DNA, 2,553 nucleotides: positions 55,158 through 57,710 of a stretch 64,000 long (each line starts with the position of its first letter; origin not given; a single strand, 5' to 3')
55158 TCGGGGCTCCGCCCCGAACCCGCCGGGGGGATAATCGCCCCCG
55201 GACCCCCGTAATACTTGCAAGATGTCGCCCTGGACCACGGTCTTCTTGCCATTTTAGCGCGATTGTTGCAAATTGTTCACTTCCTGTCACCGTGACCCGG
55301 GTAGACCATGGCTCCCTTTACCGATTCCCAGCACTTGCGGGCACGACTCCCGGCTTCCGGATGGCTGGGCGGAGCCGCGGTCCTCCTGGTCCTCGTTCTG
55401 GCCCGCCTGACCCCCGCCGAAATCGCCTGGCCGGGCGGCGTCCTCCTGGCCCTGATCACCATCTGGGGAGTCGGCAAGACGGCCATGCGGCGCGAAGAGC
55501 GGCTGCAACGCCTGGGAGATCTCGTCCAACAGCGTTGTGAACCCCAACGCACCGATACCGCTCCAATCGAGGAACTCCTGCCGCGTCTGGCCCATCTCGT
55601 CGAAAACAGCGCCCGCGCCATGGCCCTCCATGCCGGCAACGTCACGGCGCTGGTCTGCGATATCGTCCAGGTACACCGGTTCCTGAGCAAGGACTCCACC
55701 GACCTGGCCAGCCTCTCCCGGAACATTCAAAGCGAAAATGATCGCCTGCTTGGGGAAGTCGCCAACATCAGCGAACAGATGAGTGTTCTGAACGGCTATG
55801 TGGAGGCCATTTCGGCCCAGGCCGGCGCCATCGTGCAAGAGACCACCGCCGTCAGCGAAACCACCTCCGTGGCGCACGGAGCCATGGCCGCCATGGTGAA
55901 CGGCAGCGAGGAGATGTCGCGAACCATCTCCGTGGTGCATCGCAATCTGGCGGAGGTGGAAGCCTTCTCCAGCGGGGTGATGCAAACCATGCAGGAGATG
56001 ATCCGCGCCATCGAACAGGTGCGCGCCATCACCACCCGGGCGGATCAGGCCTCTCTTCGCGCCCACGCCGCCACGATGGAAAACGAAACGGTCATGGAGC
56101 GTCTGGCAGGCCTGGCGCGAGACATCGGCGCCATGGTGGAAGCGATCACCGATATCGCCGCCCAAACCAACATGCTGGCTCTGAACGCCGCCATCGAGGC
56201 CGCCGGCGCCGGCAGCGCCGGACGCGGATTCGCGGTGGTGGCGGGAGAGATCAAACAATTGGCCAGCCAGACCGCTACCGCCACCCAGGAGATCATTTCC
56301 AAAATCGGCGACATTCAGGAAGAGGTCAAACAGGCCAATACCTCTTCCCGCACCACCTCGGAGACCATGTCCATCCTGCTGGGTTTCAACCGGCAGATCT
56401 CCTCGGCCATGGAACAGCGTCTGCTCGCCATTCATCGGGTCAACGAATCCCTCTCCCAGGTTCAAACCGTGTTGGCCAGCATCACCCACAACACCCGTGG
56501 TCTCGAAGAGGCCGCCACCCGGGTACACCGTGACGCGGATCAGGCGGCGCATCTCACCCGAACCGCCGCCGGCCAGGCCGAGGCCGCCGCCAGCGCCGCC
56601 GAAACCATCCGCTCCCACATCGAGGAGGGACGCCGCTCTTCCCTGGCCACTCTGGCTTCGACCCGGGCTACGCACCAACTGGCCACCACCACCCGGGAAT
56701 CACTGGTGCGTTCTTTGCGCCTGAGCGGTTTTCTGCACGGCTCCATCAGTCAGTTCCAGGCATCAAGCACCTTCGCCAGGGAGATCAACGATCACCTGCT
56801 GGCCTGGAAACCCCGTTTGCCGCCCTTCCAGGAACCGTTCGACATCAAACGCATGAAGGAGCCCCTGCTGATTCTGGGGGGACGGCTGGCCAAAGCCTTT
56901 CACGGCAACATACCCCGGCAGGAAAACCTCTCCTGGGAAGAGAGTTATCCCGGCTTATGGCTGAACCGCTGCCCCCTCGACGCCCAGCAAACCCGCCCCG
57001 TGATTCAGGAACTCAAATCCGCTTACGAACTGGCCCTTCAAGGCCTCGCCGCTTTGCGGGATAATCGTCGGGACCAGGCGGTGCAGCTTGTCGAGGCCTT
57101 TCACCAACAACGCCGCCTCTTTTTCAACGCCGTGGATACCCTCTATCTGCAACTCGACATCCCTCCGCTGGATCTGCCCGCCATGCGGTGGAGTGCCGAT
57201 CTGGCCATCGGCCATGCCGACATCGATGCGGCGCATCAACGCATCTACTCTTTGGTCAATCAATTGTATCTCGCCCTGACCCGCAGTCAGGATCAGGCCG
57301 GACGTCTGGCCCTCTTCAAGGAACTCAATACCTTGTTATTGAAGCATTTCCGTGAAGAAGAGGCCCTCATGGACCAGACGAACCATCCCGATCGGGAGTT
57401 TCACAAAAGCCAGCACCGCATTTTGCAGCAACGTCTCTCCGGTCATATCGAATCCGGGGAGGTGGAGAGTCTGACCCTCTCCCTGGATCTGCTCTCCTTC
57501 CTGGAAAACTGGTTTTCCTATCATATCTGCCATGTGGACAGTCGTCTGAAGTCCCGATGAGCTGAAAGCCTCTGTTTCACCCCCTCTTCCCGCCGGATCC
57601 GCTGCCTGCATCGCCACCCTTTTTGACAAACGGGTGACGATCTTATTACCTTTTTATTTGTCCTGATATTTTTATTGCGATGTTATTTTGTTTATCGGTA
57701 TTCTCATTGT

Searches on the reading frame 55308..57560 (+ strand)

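Call 49: search_protein_families(library=pfam, proteins=[window:55308-57560:+], max_evalue=0.000001)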
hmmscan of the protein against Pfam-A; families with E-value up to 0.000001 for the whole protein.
window:55308-57560:+ (750 aa): 1 family
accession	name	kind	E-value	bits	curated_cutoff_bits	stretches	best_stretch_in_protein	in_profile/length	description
PF00015.26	MCPsignal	-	2e-25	90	34.6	1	241-406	28-168/172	Methyl-accepting chemotaxis protein (MCP) signalling domain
